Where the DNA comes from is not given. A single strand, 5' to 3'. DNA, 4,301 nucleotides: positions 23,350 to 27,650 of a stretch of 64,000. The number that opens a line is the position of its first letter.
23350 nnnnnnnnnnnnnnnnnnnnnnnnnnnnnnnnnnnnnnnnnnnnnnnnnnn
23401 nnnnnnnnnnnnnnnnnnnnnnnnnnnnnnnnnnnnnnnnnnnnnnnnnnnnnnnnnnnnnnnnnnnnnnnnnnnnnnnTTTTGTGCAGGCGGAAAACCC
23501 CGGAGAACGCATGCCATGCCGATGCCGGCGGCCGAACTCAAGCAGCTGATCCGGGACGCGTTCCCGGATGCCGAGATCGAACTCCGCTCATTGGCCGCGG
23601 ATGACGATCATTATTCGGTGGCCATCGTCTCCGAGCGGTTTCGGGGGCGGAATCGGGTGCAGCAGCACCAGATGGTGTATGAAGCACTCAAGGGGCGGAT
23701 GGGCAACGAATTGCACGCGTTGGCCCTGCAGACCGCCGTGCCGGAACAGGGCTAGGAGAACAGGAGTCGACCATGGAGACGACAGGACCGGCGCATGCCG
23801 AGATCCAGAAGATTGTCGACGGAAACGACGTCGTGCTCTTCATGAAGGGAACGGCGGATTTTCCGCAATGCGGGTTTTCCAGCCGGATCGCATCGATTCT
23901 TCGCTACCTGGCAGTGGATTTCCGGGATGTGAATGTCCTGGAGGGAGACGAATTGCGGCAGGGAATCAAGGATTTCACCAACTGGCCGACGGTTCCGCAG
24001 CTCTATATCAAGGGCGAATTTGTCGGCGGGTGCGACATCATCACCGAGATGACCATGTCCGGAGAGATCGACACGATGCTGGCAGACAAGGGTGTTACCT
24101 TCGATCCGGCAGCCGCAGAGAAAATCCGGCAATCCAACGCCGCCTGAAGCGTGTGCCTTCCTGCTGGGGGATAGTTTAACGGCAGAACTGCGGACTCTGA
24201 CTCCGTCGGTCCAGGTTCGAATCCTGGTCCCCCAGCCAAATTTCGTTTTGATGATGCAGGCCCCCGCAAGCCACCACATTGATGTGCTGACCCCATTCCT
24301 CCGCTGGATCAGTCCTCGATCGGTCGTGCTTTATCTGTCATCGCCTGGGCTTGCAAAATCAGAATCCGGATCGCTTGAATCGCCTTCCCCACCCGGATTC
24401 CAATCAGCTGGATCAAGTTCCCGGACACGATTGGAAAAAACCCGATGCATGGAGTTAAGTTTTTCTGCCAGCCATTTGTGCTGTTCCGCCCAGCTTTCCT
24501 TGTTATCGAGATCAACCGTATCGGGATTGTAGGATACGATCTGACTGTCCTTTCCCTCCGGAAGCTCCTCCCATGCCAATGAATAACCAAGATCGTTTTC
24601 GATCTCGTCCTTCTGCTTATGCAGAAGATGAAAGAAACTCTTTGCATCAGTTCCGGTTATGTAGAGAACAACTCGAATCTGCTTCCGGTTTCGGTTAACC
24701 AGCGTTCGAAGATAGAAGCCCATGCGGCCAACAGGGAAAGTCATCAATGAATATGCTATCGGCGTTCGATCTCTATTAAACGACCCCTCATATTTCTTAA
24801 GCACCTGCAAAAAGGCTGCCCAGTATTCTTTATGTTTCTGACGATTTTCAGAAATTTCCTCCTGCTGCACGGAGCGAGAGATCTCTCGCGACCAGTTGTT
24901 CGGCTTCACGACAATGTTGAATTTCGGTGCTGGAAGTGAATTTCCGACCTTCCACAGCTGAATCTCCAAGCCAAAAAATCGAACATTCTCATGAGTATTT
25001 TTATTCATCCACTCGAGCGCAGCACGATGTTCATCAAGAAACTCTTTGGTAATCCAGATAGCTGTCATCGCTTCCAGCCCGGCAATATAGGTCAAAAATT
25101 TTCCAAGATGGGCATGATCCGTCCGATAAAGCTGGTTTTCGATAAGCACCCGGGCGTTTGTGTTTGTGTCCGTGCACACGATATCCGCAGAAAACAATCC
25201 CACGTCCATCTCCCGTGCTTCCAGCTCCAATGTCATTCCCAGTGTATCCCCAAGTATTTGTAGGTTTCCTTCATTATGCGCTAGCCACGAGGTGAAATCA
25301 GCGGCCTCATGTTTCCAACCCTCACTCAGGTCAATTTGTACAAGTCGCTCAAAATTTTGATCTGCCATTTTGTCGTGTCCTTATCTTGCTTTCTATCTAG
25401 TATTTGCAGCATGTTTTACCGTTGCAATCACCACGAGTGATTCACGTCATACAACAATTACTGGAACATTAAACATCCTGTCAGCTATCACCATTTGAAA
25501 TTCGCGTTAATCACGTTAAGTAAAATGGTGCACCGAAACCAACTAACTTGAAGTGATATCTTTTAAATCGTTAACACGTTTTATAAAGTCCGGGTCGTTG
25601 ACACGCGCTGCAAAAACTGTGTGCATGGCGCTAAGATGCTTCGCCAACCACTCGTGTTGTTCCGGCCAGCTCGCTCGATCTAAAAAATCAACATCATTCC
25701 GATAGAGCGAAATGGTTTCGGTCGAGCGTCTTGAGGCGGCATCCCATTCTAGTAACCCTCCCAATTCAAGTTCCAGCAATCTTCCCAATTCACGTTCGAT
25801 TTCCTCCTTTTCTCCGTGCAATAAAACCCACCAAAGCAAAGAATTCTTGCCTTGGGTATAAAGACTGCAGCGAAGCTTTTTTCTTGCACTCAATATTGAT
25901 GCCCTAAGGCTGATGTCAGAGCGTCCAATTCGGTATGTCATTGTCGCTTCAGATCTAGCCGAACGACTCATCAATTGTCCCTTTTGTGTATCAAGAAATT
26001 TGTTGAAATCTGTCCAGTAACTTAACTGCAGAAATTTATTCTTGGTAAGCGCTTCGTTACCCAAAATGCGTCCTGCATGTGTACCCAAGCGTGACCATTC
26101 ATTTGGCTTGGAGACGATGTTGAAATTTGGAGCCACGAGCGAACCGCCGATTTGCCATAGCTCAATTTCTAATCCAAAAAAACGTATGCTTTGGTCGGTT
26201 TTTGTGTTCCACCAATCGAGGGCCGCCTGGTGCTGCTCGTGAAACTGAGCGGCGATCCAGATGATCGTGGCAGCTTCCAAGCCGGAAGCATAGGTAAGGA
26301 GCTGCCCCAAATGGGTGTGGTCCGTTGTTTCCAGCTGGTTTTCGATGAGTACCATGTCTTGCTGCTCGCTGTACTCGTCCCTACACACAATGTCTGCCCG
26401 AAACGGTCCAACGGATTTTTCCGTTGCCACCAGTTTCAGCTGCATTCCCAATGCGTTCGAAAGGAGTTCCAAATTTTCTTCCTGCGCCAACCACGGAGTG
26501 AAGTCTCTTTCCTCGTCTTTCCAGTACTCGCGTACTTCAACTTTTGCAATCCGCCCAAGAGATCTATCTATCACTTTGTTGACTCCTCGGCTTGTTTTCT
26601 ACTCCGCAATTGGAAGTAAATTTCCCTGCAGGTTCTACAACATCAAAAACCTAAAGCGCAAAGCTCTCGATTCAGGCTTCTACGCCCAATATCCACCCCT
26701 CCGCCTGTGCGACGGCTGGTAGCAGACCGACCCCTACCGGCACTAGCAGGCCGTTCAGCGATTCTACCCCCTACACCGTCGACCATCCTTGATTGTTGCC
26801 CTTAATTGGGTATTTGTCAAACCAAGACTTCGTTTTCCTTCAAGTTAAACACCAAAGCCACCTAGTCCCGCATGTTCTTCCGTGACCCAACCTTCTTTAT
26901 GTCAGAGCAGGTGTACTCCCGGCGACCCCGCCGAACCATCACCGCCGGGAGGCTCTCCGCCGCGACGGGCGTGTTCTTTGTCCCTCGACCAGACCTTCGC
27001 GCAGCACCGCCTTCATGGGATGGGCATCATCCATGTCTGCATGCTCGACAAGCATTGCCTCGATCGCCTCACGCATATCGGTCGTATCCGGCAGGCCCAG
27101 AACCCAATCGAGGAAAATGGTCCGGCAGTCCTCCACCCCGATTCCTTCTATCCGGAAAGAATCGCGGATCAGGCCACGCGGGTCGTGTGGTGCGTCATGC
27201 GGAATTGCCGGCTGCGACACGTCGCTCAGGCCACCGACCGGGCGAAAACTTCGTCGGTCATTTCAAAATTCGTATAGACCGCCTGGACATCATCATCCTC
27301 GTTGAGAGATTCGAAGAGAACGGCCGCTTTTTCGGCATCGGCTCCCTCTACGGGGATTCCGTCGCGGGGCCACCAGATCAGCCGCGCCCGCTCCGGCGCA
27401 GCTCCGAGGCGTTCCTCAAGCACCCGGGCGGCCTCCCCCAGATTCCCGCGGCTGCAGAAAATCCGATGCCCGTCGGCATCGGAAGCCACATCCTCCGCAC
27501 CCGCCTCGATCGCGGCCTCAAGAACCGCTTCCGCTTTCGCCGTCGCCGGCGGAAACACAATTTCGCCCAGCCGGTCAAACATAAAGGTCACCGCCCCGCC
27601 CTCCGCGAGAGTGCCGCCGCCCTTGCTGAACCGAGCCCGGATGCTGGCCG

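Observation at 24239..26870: Low-GC islet at tRNA-Gln carrying only two tandem nuclease-like/DUF4268 paralogs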

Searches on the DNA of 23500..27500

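Call 32: search_rna_families(source=window, start=23500, end=27500, threshold=evalue, max_evalue=1)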
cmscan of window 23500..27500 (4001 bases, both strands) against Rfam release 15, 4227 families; matches with E-value up to 1: 1.
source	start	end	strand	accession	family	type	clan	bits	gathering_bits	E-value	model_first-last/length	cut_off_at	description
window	24165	24235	+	RF00005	tRNA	Gene; tRNA;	CL00001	63.7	29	1e-12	1-71/71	no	tRNA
